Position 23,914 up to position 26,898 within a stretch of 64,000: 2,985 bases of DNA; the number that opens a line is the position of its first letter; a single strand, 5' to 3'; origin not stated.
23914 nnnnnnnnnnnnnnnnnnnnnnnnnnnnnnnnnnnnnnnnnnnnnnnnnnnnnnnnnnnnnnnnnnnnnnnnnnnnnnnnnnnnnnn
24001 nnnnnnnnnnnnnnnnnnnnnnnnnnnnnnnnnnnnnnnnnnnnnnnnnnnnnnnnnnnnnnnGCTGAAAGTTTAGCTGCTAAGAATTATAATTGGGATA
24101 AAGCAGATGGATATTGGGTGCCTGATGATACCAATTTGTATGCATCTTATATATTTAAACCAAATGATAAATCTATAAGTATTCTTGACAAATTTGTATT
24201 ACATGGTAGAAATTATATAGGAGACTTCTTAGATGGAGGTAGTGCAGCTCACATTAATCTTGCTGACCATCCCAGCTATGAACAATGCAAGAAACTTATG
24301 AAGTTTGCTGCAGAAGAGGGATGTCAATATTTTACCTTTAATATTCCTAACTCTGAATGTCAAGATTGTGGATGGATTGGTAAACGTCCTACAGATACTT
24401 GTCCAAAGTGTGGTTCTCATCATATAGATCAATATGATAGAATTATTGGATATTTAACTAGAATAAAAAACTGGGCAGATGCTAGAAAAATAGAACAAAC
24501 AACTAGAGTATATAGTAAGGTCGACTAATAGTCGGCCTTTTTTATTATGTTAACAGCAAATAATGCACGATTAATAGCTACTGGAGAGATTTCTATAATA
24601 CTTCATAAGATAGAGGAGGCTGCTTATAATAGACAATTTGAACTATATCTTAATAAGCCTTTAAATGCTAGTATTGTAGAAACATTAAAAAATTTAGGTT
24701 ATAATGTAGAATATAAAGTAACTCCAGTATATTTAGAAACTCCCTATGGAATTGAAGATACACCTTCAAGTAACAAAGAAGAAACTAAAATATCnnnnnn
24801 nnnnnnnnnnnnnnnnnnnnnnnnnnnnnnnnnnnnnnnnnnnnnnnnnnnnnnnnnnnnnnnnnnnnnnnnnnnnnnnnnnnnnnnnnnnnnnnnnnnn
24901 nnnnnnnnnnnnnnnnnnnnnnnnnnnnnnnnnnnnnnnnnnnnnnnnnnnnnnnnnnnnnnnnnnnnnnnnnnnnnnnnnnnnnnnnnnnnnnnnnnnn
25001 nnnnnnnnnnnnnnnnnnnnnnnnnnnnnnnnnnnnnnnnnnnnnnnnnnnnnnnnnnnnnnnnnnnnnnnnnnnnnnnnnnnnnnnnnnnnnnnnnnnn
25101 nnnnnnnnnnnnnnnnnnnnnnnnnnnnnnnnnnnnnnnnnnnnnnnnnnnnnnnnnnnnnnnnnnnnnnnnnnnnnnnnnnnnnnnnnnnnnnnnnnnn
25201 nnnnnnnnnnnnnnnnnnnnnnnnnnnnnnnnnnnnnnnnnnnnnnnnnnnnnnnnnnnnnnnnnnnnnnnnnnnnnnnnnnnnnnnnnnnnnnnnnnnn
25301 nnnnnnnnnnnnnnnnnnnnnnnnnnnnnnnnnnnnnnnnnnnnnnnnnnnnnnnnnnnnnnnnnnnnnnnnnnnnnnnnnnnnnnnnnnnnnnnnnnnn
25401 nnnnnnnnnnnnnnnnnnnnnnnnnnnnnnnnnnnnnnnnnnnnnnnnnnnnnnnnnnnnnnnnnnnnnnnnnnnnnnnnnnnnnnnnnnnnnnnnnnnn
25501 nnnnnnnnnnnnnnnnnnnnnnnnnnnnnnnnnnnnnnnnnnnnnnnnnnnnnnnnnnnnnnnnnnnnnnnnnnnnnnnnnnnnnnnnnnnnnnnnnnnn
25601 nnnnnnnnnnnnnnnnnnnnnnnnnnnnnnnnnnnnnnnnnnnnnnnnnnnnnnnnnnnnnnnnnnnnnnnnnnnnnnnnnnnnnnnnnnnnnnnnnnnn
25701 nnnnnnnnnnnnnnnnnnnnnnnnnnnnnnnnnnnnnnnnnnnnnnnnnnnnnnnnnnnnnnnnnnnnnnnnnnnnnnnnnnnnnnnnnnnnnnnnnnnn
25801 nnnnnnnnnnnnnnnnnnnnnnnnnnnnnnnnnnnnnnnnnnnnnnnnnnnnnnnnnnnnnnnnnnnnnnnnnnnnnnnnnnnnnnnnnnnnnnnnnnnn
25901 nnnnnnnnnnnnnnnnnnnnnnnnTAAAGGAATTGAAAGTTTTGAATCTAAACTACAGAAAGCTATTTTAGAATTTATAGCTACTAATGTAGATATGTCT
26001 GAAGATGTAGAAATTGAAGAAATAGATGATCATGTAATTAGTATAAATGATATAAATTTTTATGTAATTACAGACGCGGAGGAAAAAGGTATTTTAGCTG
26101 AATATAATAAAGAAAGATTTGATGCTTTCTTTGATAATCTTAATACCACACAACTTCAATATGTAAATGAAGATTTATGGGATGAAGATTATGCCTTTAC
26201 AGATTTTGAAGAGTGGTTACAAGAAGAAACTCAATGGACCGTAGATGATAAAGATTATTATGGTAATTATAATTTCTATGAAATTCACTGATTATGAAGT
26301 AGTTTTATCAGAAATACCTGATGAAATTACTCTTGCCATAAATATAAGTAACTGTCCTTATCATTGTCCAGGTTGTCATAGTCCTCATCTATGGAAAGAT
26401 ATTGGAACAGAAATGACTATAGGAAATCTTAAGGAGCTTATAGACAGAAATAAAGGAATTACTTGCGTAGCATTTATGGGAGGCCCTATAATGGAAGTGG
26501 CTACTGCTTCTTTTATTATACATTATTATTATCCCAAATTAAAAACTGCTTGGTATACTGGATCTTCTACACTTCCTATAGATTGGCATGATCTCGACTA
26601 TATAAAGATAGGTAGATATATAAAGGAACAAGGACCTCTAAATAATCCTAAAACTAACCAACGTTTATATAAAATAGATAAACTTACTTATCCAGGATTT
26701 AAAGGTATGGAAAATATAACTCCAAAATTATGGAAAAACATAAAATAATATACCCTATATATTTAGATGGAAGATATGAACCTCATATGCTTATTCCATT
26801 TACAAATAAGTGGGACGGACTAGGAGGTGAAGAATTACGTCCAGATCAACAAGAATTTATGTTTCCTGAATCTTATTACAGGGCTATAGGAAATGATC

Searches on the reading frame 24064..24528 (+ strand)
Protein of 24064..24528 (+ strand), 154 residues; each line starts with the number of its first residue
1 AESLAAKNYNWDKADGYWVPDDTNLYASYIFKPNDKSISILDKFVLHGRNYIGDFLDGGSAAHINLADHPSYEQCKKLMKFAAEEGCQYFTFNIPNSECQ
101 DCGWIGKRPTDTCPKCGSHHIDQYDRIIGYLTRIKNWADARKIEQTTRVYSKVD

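Call 5: search_protein_families(library=pfam, proteins=[window:24064-24528:+], max_evalue=0.01)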
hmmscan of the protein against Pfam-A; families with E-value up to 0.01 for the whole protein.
window:24064-24528:+ (154 aa): 3 families
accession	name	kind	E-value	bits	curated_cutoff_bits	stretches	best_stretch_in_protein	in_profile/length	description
PF13597.11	NRDD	-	1.8e-29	103.3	26.2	1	1-149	415-560/562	Anaerobic ribonucleoside-triphosphate reductase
PF21349.2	RUBY_RBDX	-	0.0046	16.8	26.5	1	99-117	3-23/30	Rubrerythrin, rubredoxin-like domain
PF23455.1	DUF7129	-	0.0078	16.4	30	0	98-119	13-36/45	Domain of unknown function (DUF7129)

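Call 8: search_protein_families(library=phrogs, proteins=[window:24064-24528:+], max_evalue=0.001)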
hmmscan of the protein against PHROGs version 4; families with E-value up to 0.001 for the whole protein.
window:24064-24528:+ (154 aa): 5 families
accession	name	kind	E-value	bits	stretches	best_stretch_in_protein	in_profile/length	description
phrog_487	-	moron, auxiliary metabolic gene and host takeover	8.5e-13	48.3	1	54-149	606-710/718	NrdD-like anaerobic ribonucleotide reductase large subunit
phrog_4218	-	DNA, RNA and nucleotide metabolism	2.8e-10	40.8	1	35-149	209-330/333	anaerobic ribonucleoside reductase large subunit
phrog_29160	-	DNA, RNA and nucleotide metabolism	1.1e-08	36.5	1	76-141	77-140/158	anaerobic ribonucleoside reductase large subunit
phrog_25611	-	DNA, RNA and nucleotide metabolism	8.4e-07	28.2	1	57-148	881-970/978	anaerobic ribonucleoside reductase large subunit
phrog_26446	-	DNA, RNA and nucleotide metabolism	1.7e-06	27.5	1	40-127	281-366/761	anaerobic ribonucleoside reductase large subunit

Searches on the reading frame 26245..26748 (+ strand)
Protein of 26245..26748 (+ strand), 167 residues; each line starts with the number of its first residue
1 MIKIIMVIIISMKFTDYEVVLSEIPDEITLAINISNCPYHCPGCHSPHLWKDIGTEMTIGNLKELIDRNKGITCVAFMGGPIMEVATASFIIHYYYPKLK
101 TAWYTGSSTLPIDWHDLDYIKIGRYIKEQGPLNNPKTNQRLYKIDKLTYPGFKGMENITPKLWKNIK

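Call 11: search_protein_families(library=ncbifam, proteins=[window:26245-26748:+], max_evalue=0.001)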
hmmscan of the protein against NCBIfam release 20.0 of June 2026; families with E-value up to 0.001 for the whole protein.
window:26245-26748:+ (167 aa): 3 families
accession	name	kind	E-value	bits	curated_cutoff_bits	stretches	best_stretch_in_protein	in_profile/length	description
TIGR02826.1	RNR_activ_nrdG3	equivalog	1.3e-38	132.2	151.7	1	13-146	1-140/148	anaerobic ribonucleoside-triphosphate reductase activating protein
TIGR02491.1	NrdG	equivalog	5.3e-05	23.2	126.1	1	30-86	18-78/154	anaerobic ribonucleoside-triphosphate reductase activating protein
TIGR02495.1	NrdG2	equivalog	0.00023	20.6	131.15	1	21-83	10-75/193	anaerobic ribonucleoside-triphosphate reductase activating protein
